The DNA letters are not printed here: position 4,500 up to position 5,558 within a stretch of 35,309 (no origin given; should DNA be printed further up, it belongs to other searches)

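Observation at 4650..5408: Spo0A orthologue whose receiver domain lacks the phospho-acceptor aspartate and most of the acidic pocket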

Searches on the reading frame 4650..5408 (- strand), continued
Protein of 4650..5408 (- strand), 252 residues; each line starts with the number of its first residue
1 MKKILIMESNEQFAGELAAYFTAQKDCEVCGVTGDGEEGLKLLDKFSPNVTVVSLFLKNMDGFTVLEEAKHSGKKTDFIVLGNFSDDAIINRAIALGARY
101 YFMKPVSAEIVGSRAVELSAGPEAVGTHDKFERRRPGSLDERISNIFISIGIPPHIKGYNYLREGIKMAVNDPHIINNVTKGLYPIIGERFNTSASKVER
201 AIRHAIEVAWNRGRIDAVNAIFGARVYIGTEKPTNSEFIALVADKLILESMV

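Call 70: find_homologous_proteins(query=P0121, max_evalue=1e-20)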
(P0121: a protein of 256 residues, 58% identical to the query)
Query P0121 (256 aa): 7764 proteins with E <= 1e-20 among 8000 candidates; the best 120 are listed.
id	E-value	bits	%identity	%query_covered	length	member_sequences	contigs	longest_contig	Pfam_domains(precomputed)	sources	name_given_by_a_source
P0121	4.3e-161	552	100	100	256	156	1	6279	PF00072.31,PF08769.18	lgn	-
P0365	4.3e-152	522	94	100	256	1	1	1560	PF00072.31,PF08769.18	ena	-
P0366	1.4e-144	498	88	100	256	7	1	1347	PF00072.31,PF08769.18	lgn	-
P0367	2.5e-143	494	86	100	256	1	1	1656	PF00072.31,PF08769.18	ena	-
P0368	5.1e-143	493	86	100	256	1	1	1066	PF00072.31,PF08769.18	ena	-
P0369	6.5e-143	492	86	100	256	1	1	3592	PF00072.31,PF08769.18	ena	-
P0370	2.4e-142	490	86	100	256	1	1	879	PF00072.31,PF08769.18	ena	-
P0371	2.0e-141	487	86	100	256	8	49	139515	PF00072.31,PF08769.18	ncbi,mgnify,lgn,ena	mgnify:CR=1 FL=1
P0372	2.2e-141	487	86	100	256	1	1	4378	PF00072.31,PF08769.18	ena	-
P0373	1.1e-140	485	86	100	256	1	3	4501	PF00072.31,PF08769.18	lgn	-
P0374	1.8e-140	484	87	100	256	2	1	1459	PF00072.31,PF08769.18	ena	-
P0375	8.3e-140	482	87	100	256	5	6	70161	PF00072.31,PF08769.18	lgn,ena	-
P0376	1.6e-139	481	85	100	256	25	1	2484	PF00072.31,PF08769.18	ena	-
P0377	3.4e-139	480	84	100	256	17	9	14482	PF00072.31,PF08769.18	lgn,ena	-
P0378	2.0e-138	478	84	100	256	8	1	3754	PF00072.31,PF08769.18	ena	-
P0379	1.2e-137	475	84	100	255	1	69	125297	PF00072.31,PF08769.18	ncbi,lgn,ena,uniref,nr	ncbi:MAG TPA: sporulation transcription factor Spo0A [Candidatus Coproplasma excrementigallinarum]|u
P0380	1.6e-137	475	84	100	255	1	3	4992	PF00072.31,PF08769.18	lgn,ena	-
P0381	3.3e-137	474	84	100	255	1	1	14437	PF00072.31,PF08769.18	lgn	-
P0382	3.7e-137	473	84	100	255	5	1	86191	PF00072.31,PF08769.18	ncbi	-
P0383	5.2e-137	473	84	100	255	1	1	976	PF00072.31,PF08769.18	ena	-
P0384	6.6e-137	473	84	100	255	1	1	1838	PF00072.31,PF08769.18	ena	-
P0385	2.1e-136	471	83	100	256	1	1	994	PF00072.31,PF08769.18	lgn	-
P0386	7.5e-136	469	84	100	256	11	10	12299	PF00072.31,PF08769.18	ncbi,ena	-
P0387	1.8e-135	468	80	100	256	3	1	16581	PF00072.31,PF08769.18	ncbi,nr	ncbi:MAG: sporulation transcription factor Spo0A [Clostridia bacterium]|nr:sporulation transcription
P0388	1.5e-130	452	78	100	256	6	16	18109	PF00072.31,PF08769.18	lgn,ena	-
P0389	1.3e-128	445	77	100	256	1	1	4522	PF00072.31,PF08769.18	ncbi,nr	ncbi:MAG: sporulation transcription factor Spo0A [Clostridia bacterium]|nr:sporulation transcription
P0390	2.0e-128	445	85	91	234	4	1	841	PF00072.31,PF08769.18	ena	-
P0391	1.0e-127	443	79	100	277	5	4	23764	PF00072.31,PF08769.18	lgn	-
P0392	4.3e-127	440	80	100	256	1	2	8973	PF00072.31,PF08769.18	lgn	-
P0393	5.1e-127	440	75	100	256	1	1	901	PF00072.31,PF08769.18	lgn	-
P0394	9.0e-127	439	79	100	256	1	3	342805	PF00072.31,PF08769.18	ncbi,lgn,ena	-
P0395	1.8e-126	438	79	100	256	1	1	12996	PF00072.31,PF08769.18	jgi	jgi:two-component system response regulator (stage 0 sporulation protein A)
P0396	1.0e-125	436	77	100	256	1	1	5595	PF00072.31,PF08769.18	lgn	-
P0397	1.8e-125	435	78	100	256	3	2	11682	PF00072.31,PF08769.18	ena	-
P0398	6.4e-125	433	77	100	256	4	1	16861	PF00072.31,PF08769.18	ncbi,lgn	-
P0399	9.2e-125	433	77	100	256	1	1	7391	PF00072.31,PF08769.18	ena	-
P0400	9.7e-125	433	74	100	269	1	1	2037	PF00072.31,PF08769.18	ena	-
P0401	1.2e-124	432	78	100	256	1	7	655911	PF00072.31,PF08769.18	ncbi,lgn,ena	-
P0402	1.4e-124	432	78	100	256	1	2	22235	PF00072.31,PF08769.18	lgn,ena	-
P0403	1.6e-124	432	76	100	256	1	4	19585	PF00072.31,PF08769.18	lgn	-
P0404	3.0e-124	431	77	100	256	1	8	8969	PF00072.31,PF08769.18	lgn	-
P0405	3.8e-124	431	77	100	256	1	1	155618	PF00072.31,PF08769.18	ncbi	ncbi:MAG: sporulation transcription factor Spo0A [Candidatus Coproplasma sp.]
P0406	4.7e-124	431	76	100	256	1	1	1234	PF00072.31,PF08769.18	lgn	-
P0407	5.0e-124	430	77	100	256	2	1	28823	PF00072.31,PF08769.18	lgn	-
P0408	6.4e-124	430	77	100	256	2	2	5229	PF00072.31,PF08769.18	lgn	-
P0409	1.2e-123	429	76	100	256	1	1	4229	PF00072.31,PF08769.18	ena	-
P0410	1.3e-123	429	75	100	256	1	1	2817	PF00072.31,PF08769.18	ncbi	-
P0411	2.7e-123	428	76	100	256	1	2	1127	PF00072.31,PF08769.18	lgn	-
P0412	4.6e-123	427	76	100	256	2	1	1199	PF00072.31,PF08769.18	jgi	jgi:two-component system response regulator (stage 0 sporulation protein A)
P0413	1.5e-122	426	75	100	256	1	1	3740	PF00072.31,PF08769.18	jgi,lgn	jgi:two-component system response regulator (stage 0 sporulation protein A)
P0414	2.1e-122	425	76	100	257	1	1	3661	PF00072.31,PF08769.18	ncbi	-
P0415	2.5e-122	425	76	100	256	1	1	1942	PF00072.31,PF08769.18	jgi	jgi:two-component system response regulator (stage 0 sporulation protein A)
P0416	4.1e-122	424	75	100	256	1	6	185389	PF00072.31,PF08769.18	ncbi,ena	-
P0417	7.4e-122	423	76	99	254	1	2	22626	PF00072.31,PF08769.18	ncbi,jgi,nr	ncbi:MAG: sporulation transcription factor Spo0A [Clostridiales bacterium]|nr:sporulation transcript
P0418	1.2e-121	423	73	100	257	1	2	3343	PF00072.31,PF08769.18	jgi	jgi:two-component system response regulator (stage 0 sporulation protein A)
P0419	1.4e-121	422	75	100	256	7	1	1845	PF00072.31,PF08769.18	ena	-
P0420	2.6e-121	422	75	100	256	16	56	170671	PF00072.31,PF08769.18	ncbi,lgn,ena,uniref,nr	ncbi:MAG TPA: sporulation transcription factor Spo0A [Candidatus Coproplasma avicola]|uniref:Stage 0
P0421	4.5e-121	421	75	100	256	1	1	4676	PF00072.31,PF08769.18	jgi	jgi:two-component system response regulator (stage 0 sporulation protein A)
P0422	2.1e-120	419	75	100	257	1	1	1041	PF00072.31,PF08769.18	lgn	-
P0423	2.9e-120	418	73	100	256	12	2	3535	PF00072.31,PF08769.18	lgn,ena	-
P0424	3.5e-120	418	76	100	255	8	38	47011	PF00072.31,PF08769.18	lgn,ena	-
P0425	6.2e-120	417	76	100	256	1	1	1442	PF00072.31,PF08769.18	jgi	jgi:two-component system response regulator (stage 0 sporulation protein A)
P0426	7.2e-120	417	78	100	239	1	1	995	PF00072.31,PF08769.18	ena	-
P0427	3.7e-119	415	75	100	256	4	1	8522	PF00072.31,PF08769.18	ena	-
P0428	4.2e-119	414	74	100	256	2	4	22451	PF00072.31,PF08769.18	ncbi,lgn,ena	-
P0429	2.3e-118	412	74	100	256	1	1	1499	PF00072.31,PF08769.18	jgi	jgi:two-component system response regulator (stage 0 sporulation protein A)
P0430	4.3e-118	411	75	100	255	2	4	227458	PF00072.31,PF08769.18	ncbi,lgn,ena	-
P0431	5.2e-118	411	71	100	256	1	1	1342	PF00072.31,PF08769.18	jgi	jgi:two-component system response regulator (stage 0 sporulation protein A)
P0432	9.9e-118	410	74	100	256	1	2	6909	PF00072.31,PF08769.18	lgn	-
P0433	1.3e-117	409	73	100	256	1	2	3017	PF00072.31,PF08769.18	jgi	jgi:two-component system response regulator (stage 0 sporulation protein A)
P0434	2.0e-117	409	71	100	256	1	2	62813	PF00072.31,PF08769.18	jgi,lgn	jgi:two-component system response regulator (stage 0 sporulation protein A)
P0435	6.4e-117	407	73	100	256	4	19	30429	PF00072.31,PF08769.18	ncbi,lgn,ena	-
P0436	6.5e-117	407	71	100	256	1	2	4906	PF00072.31,PF08769.18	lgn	-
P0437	1.4e-116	406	72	100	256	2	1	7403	PF00072.31,PF08769.18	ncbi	-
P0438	2.2e-116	405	73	100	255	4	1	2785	PF00072.31,PF08769.18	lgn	-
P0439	9.3e-116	403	72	100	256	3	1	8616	PF00072.31,PF08769.18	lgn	-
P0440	2.3e-115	402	71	100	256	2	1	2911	PF00072.31,PF08769.18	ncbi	-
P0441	1.2e-114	400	72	100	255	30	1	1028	PF00072.31,PF08769.18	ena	-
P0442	3.2e-113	395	71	100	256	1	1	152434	PF00072.31,PF08769.18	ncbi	-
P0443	1.6e-112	393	70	100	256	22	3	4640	PF00072.31,PF08769.18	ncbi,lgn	-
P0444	3.1e-112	392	71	100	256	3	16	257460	PF00072.31,PF08769.18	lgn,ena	-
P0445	4.2e-112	391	70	100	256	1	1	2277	PF00072.31,PF08769.18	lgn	-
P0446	4.2e-111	388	69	100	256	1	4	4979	PF00072.31,PF08769.18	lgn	-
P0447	8.2e-111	387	71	98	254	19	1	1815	PF00072.31,PF08769.18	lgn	-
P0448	9.1e-111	387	69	99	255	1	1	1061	PF00072.31,PF08769.18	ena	-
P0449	2.2e-110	386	66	100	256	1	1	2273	PF00072.31,PF08769.18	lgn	-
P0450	2.3e-110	386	69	100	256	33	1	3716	PF00072.31,PF08769.18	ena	-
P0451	2.9e-110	385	69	98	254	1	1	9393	PF00072.31,PF08769.18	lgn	-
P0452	4.4e-110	385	67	100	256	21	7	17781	PF00072.31,PF08769.18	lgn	-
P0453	8.4e-110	384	66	100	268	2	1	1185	PF00072.31,PF08769.18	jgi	jgi:two-component system response regulator (stage 0 sporulation protein A)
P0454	1.5e-109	383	67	100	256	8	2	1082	PF00072.31,PF08769.18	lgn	-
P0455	1.5e-109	383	68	100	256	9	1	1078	PF00072.31,PF08769.18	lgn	-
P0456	1.9e-109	383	67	100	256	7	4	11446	PF00072.31,PF08769.18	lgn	-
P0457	2.7e-109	382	67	100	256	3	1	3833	PF00072.31,PF08769.18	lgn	-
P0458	3.2e-109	382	68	98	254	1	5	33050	PF00072.31,PF08769.18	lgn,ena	-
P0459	4.5e-109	381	68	98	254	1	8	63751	PF00072.31,PF08769.18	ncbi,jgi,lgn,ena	-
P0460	4.7e-109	381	68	100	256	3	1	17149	PF00072.31,PF08769.18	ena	-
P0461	4.8e-109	381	68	98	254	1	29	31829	PF00072.31,PF08769.18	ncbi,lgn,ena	-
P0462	4.9e-109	381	69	98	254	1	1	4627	PF00072.31,PF08769.18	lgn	-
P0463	4.9e-109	381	67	100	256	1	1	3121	PF00072.31,PF08769.18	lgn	-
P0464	6.2e-109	381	68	98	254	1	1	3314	PF00072.31,PF08769.18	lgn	-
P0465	6.9e-109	381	68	98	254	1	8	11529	PF00072.31,PF08769.18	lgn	-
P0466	8.1e-109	381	70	97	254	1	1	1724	PF00072.31,PF08769.18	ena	-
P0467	8.5e-109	381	68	100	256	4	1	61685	PF00072.31,PF08769.18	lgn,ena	-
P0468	8.8e-109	381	66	100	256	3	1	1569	PF00072.31,PF08769.18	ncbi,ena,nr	ncbi:MAG: sporulation transcription factor Spo0A [Clostridia bacterium]|nr:sporulation transcription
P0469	1.2e-108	380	70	98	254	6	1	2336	PF00072.31,PF08769.18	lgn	-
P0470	1.6e-108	380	70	98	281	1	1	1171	PF00072.31,PF08769.18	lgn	-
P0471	1.8e-108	380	70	97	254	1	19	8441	PF00072.31,PF08769.18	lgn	-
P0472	2.1e-108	379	69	97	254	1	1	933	PF00072.31,PF08769.18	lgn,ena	-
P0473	2.6e-108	379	68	97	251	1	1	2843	PF00072.31,PF08769.18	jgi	-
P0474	2.8e-108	379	67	100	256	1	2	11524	PF00072.31,PF08769.18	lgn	-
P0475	3.0e-108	379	69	98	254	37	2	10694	PF00072.31,PF08769.18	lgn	-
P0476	3.6e-108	379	68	98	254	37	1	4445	PF00072.31,PF08769.18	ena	-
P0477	4.8e-108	378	67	100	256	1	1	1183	PF00072.31,PF08769.18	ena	-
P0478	5.2e-108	378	68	100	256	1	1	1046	PF00072.31,PF08769.18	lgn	-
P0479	8.8e-108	377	70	100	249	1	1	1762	PF00072.31,PF08769.18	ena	-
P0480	1.3e-107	377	66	100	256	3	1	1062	PF00072.31,PF08769.18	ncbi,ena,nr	ncbi:MAG: sporulation transcription factor Spo0A [Clostridia bacterium]|nr:sporulation transcription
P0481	2.0e-107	376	66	100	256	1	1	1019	PF00072.31,PF08769.18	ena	-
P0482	2.0e-107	376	68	98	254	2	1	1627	PF00072.31,PF08769.18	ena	-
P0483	2.2e-107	376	68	98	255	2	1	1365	PF00072.31,PF08769.18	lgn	-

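Call 72: fold_search(model_id=the predicted structure, library=pdb)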
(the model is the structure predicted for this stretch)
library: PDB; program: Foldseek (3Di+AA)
matches with E <= 10: 1553; with E <= 0.001: 467
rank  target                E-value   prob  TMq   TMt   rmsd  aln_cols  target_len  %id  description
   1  4ldz_B                1.7e-10  1.00  0.44  0.59  10.2       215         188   20  Crystal structure of the full-length response regulator DesR in the active state (released 2014-07-16)
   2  1fc3_A                2.7e-10  1.00  0.42  0.87   2.6       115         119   55  THE CRYSTAL STRUCTURE OF TRANS-ACTIVATION DOMAIN OF THE SPORULATION RESPONSE REGULATOR, SPO0A (released 2000-11-08)
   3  4ldz_A                5.3e-10  1.00  0.45  0.57   7.9       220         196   20  Crystal structure of the full-length response regulator DesR in the active state (released 2014-07-16)
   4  1lq1_C                9.2e-10  1.00  0.40  0.87   2.4       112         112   59  DNA Complexed Structure of the Key Transcription Factor Initiating Development in Sporulation Bacteria (released 2002-08-23)
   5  1lq1_D                1.1e-09  1.00  0.40  0.91   2.2       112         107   59  DNA Complexed Structure of the Key Transcription Factor Initiating Development in Sporulation Bacteria (released 2002-08-23)
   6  5hev_B                1.4e-09  1.00  0.45  0.53  11.3       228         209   19  Crystal Structure of the beryllofluoride-activated LiaR from Enterococcus faecium (released 2016-11-16)
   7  1fc3_C                1.6e-09  1.00  0.41  0.87   1.8       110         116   56  THE CRYSTAL STRUCTURE OF TRANS-ACTIVATION DOMAIN OF THE SPORULATION RESPONSE REGULATOR, SPO0A (released 2000-11-08)
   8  1lq1_A                2.2e-09  1.00  0.40  0.92   2.2       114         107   57  DNA Complexed Structure of the Key Transcription Factor Initiating Development in Sporulation Bacteria (released 2002-08-23)
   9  4gvp_A                2.5e-09  1.00  0.45  0.54  14.4       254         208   15  Crystal Structure of the Response Regulator Protein VraR from Staphylococcus aureus (released 2013-05-08)
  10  5hev_A                5.7e-09  1.00  0.45  0.54  11.3       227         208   19  Crystal Structure of the beryllofluoride-activated LiaR from Enterococcus faecium (released 2016-11-16)
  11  1lq1_B                7.2e-09  1.00  0.38  0.91   2.0       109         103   58  DNA Complexed Structure of the Key Transcription Factor Initiating Development in Sporulation Bacteria (released 2002-08-23)
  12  1qmp_B                7.2e-09  1.00  0.45  0.90   2.2       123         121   25  Phosphorylated aspartate in the crystal structure of the sporulation response regulator, Spo0A (released 1999-11-14)
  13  4le0_A                8.5e-09  1.00  0.44  0.82   1.7       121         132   24  Crystal structure of the receiver domain of DesR in complex with beryllofluoride and magnesium (released 2014-07-16)
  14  5iuk_C                8.5e-09  1.00  0.44  0.80   1.9       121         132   24  Crystal structure of the DesK-DesR complex in the phosphotransfer state with high Mg2+ (150 mM) (released 2016-12-21)
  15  5wq0_F                1.2e-08  1.00  0.45  0.87   1.6       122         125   24  Receiver domain of Spo0A from Paenisporosarcina sp. TG-14 (released 2017-03-22)
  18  1qmp_A                1.5e-08  1.00  0.46  0.89   2.6       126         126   25  Phosphorylated aspartate in the crystal structure of the sporulation response regulator, Spo0A (released 1999-11-14)
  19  1qmp_D                1.5e-08  1.00  0.46  0.89   2.9       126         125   25  Phosphorylated aspartate in the crystal structure of the sporulation response regulator, Spo0A (released 1999-11-14)
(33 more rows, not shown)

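Call 81: search_protein_families(library=ncbifam, proteins=[P0122], max_evalue=1e-10)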
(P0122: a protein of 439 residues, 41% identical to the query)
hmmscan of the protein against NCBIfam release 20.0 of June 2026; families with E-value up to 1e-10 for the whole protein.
P0122 (439 aa): 1 family
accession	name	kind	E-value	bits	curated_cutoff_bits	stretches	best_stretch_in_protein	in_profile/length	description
TIGR02875.1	spore_0_A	equivalog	2.5e-121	403.9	200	4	118-222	146-255/262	sporulation transcription factor Spo0A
